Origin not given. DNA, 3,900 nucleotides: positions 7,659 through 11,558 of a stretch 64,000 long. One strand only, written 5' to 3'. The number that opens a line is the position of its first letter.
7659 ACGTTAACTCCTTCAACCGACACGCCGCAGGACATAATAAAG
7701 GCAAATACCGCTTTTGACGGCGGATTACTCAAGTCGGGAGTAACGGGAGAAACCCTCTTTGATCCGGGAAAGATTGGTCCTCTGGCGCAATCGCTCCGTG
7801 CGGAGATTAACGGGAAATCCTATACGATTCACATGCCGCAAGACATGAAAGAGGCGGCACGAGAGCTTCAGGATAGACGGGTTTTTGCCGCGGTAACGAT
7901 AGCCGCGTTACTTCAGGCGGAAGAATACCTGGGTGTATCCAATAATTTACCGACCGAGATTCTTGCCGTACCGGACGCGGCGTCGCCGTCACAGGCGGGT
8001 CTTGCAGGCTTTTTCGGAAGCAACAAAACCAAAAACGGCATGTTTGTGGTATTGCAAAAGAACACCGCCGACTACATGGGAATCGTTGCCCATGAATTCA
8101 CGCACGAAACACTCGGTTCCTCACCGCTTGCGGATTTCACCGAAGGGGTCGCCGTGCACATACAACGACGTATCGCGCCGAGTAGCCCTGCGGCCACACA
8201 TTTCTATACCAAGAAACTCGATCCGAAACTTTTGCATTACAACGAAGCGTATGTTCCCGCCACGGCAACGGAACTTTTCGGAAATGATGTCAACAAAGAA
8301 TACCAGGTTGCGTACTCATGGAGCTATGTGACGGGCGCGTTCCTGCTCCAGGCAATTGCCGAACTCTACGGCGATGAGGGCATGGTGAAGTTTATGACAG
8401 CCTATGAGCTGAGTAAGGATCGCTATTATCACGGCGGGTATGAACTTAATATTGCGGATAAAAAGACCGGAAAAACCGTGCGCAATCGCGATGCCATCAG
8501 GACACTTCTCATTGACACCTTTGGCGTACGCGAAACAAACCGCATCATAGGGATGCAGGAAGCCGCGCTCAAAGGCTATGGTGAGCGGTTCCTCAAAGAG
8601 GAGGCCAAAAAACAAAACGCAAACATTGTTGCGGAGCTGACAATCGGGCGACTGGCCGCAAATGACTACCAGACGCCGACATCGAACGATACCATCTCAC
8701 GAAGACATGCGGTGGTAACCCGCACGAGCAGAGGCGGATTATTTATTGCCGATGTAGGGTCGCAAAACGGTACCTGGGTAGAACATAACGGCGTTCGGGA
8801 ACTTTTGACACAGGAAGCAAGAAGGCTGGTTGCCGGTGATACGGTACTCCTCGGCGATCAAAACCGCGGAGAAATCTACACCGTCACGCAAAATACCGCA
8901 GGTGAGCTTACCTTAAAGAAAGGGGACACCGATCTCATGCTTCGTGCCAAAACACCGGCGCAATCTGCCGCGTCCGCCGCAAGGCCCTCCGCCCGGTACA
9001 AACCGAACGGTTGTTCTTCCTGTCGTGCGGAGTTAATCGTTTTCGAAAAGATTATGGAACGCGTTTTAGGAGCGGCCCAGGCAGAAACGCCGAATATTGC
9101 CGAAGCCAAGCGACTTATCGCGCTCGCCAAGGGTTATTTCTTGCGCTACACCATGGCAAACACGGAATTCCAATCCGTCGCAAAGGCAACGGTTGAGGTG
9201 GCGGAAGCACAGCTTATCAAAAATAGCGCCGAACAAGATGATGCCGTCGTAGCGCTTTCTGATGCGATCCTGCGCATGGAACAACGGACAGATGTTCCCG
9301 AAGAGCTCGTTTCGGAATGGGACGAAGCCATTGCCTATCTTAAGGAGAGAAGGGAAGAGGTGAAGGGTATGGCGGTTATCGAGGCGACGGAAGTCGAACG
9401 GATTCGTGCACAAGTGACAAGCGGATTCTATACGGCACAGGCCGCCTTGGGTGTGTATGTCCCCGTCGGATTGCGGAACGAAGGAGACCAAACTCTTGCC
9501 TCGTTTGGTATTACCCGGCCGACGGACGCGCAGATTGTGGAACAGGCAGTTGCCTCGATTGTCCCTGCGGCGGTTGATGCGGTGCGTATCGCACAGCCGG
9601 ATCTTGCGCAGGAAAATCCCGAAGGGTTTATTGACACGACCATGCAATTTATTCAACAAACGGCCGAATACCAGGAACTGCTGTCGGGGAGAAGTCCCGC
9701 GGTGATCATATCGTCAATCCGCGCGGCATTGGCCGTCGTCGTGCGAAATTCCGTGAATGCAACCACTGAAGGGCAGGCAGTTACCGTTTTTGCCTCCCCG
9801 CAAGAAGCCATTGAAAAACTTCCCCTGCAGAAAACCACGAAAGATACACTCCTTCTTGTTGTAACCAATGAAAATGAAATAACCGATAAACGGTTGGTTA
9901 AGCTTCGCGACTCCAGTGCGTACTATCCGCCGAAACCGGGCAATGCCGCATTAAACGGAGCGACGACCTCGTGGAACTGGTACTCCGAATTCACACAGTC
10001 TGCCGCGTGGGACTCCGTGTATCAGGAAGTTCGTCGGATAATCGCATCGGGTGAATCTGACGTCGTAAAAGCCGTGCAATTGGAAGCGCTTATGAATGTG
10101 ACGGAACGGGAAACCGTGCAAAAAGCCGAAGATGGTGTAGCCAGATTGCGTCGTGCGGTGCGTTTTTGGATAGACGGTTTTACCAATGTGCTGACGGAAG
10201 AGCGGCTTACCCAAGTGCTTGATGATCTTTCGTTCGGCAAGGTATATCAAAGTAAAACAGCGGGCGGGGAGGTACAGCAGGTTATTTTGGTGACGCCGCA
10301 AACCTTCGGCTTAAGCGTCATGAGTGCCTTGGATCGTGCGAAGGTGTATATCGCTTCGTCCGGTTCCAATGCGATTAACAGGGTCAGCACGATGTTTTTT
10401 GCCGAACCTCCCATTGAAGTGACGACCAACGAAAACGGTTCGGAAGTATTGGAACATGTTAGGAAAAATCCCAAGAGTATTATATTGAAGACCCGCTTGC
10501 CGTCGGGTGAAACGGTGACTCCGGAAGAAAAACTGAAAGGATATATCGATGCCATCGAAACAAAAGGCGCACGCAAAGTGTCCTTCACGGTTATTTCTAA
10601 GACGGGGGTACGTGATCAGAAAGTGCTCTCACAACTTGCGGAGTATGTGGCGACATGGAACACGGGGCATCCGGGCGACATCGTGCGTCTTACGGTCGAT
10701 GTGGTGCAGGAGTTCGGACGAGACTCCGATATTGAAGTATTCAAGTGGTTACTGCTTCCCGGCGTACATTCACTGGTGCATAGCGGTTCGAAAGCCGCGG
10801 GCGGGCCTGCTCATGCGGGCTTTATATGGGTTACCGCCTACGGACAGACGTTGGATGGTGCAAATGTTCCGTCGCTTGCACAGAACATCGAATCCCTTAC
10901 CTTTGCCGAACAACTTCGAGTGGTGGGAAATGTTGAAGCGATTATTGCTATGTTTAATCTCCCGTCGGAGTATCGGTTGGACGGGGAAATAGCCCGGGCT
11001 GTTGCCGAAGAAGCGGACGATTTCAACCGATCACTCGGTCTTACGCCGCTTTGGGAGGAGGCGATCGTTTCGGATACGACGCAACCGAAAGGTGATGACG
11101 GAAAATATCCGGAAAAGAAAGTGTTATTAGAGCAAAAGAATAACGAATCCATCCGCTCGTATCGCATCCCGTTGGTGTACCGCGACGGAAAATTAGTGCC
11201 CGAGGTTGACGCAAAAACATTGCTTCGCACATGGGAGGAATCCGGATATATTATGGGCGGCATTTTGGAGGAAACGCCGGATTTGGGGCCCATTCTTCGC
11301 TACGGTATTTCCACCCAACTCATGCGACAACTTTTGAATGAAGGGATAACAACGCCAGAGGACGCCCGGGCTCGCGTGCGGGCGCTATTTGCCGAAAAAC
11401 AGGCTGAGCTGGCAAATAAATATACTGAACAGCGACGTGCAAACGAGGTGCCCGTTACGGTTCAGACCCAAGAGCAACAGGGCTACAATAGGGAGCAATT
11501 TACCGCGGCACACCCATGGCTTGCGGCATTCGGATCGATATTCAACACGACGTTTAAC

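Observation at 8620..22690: Four FHA-type phosphothreonine-binding modules spread over ~14 kb of the same polypeptide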

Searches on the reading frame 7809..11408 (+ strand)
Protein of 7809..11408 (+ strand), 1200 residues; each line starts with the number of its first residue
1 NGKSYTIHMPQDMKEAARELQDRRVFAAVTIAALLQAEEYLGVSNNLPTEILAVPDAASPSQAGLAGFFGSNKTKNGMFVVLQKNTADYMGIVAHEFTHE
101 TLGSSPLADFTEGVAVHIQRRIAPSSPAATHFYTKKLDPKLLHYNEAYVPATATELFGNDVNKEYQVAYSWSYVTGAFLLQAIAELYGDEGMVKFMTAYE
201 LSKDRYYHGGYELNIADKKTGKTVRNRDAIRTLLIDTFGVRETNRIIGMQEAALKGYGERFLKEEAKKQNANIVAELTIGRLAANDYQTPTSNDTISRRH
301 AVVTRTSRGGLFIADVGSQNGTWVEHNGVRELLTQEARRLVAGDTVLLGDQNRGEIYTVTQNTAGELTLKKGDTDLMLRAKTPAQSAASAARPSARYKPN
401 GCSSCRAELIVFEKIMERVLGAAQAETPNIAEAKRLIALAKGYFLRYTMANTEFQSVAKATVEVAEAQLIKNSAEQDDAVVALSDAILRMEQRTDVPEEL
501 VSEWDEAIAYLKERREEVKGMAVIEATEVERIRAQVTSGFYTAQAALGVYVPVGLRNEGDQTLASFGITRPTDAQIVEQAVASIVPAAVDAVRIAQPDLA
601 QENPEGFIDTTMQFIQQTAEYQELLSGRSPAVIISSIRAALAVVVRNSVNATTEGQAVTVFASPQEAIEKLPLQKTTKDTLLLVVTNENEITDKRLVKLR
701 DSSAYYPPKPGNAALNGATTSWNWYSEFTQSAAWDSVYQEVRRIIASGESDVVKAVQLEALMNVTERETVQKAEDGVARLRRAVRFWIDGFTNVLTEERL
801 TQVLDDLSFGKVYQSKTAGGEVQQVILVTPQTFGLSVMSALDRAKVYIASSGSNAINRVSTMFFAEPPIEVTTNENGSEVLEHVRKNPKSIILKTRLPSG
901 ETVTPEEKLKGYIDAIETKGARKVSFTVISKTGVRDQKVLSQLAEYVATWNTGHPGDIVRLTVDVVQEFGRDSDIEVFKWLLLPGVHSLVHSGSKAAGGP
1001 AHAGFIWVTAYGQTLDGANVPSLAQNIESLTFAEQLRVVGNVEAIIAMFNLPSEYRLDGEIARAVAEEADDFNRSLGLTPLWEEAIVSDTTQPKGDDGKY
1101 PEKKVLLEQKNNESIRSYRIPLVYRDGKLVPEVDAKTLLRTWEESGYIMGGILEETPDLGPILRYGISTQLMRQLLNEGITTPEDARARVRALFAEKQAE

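Call 9: search_protein_families(library=pfam, proteins=[window:8109-11108:+], max_evalue=1)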
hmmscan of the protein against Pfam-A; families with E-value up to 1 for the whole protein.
window:8109-11108:+ (1000 aa): 2 families
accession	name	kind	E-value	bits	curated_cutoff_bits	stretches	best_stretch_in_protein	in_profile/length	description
PF00498.31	FHA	-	1.4e-12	48.2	20.7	1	178-249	2-67/67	FHA domain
PF16697.10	Yop-YscD_cpl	-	0.027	15.2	33.2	1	194-247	34-88/94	Inner membrane component of T3SS, cytoplasmic domain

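Call 15: find_homologous_proteins(query=window:8109-11108:+, max_evalue=0.001)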
Query window:8109-11108:+: 8000 candidates shared short words with the query, none scored E <= 0.001.

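Call 36: search_protein_representatives(protein=window:7809-11408:+)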
Query: 1200 residues. Proteins with E-value up to 0.001 (for the whole library): 243; up to 1e-10: 21; up to 1e-30: 3. The best 150 are listed.
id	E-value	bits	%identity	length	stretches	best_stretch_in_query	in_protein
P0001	2.0e-120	419.8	42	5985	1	662-1190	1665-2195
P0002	7.1e-64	232.6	37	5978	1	682-1188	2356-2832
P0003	5.0e-56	206.7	38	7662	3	830-1089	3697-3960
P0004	9.9e-25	103.0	40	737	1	847-1013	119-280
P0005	3.8e-24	101.1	50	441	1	2-114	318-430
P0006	3.3e-20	88.0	40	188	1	136-298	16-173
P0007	7.0e-20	87.0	43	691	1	847-1013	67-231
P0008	1.8e-19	85.6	39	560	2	847-1013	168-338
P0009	9.1e-19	83.3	38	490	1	838-1012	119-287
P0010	1.7e-18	82.3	34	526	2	837-1049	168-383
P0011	2.7e-15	71.8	41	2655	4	286-351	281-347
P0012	6.7e-15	70.5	32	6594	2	898-1097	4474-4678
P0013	3.3e-14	68.2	34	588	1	830-1010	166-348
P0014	4.8e-14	67.6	32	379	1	102-375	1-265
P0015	8.2e-14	66.9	38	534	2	840-1014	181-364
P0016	3.3e-13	64.8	32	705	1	840-1173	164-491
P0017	2.0e-12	62.2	33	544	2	840-1036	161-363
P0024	3.5e-10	54.9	36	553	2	841-1019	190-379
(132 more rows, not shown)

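Call 40: search_protein_families(library=pfam, proteins=[P0004, P0007, P0008, P0009, P0010, P0013, P0015, P0016, P0017, P0024], max_evalue=0.01)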
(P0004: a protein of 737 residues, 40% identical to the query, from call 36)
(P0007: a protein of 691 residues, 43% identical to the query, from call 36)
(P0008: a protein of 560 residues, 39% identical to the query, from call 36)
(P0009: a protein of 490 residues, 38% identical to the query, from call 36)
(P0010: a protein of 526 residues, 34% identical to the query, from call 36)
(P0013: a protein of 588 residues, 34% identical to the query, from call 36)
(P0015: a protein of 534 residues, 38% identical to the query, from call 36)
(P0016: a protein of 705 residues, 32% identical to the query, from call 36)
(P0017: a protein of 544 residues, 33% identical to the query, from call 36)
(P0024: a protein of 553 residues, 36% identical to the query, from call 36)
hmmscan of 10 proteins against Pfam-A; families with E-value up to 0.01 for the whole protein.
P0004 (737 aa): 0 families

P0007 (691 aa): 0 families

P0008 (560 aa): 0 families

P0009 (490 aa): 0 families

P0010 (526 aa): 0 families

P0013 (588 aa): 0 families

P0015 (534 aa): 0 families

P0016 (705 aa): 0 families

P0017 (544 aa): 0 families

P0024 (553 aa): 0 families

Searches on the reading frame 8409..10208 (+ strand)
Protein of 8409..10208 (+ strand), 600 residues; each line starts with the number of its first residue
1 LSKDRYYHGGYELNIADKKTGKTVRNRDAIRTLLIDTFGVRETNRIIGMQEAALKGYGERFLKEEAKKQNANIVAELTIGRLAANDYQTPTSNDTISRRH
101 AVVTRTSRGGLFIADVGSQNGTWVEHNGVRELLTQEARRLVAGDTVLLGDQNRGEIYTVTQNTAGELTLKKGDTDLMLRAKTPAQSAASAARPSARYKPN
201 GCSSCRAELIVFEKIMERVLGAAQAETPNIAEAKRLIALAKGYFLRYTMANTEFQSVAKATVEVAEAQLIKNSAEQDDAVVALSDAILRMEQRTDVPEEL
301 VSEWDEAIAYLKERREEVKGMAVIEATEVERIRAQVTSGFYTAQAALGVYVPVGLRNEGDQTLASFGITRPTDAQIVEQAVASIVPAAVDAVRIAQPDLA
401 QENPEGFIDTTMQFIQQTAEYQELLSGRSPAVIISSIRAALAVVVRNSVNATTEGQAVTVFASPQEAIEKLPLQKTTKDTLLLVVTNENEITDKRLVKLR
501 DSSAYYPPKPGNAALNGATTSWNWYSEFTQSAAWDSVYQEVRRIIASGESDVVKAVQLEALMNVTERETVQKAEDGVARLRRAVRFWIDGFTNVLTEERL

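Call 21: find_related_loci(query=window:8409-10208:+, collection=genome_contigs, flank=10000)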
Query window:8409-10208:+ (600 aa) in genome_contigs; peptide patterns used: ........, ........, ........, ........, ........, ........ (x = any residue, [..] = any of these).
155 stretches matched a pattern, but none encodes a relative of the query by tblastn (E <= 1e-3).

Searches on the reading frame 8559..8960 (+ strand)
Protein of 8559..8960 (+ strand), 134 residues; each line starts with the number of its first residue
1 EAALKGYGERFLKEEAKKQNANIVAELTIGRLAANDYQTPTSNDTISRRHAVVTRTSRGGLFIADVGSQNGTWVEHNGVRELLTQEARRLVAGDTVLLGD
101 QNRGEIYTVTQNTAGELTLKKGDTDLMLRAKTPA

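Call 19: search_solved_structures(query=window:8559-8960:+, max_evalue=1, show_alignments=2)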
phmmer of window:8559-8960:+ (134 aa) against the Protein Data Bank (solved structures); distinct sequences matched with E-value up to 1: 19.
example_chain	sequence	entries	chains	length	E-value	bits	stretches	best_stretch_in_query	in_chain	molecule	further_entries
3gqs_A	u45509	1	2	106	0.0027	21.2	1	41-97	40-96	Adenylate cyclase-like protein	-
2fez_A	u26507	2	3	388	0.0055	20.2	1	25-84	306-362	Probable regulatory protein embR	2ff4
2kb3_A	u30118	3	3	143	0.017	18.6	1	43-78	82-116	Oxoglutarate dehydrogenase inhibitor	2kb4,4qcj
8p5x_G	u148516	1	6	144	0.017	18.6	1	43-78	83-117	Oxoglutarate dehydrogenase inhibitor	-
6i2q_B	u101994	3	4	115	0.02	18.4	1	42-81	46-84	Glycogen accumulation regulator GarA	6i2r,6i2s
5a8i_A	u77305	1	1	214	0.03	17.8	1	20-101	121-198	ARNA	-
8s05_C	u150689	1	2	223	0.035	17.6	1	20-101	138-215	Conserved protein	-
8p5r_G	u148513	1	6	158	0.036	17.5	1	43-81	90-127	Glycogen accumulation regulator GarA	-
2kkl_A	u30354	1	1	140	0.1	16.1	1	42-82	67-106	Uncharacterized protein Mb1858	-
2kfu_A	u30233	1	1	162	0.12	15.8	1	42-81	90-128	Rv1827 pThr 22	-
6i2p_D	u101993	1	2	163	0.13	15.8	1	42-81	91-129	Glycogen accumulation regulator GarA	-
6a8w_A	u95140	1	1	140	0.15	15.5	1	44-100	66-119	Vacuolar protein sorting-associated protein 64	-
7rj3_A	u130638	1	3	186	0.16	15.5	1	42-81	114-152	Glycogen accumulation regulator GarA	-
6cah_A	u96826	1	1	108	0.36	14.3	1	27-99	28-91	ABC transporter ATP-binding/permease protein Rv1747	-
2pie_A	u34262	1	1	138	0.49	13.9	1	26-83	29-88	E3 ubiquitin-protein ligase RNF8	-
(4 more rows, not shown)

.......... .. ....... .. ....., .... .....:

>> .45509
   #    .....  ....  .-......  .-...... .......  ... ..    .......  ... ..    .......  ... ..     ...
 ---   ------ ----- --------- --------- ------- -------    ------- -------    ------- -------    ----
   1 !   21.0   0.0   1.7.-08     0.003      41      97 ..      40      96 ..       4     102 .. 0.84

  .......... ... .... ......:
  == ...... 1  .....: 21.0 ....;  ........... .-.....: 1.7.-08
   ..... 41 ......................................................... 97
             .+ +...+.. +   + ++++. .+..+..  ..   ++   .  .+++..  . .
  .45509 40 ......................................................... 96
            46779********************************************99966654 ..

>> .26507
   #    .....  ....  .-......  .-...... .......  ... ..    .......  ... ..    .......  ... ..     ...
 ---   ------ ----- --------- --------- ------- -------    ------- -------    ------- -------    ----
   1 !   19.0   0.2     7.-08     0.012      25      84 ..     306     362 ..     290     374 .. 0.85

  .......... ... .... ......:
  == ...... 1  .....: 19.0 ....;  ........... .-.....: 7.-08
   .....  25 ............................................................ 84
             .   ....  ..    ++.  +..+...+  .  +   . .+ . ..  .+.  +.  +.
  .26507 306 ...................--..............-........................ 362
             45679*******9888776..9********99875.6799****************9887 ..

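Call 23: find_homologous_proteins(query=window:8559-8960:+, max_evalue=0.01)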
Query window:8559-8960:+: 63 candidates shared short words with the query, none scored E <= 0.01.
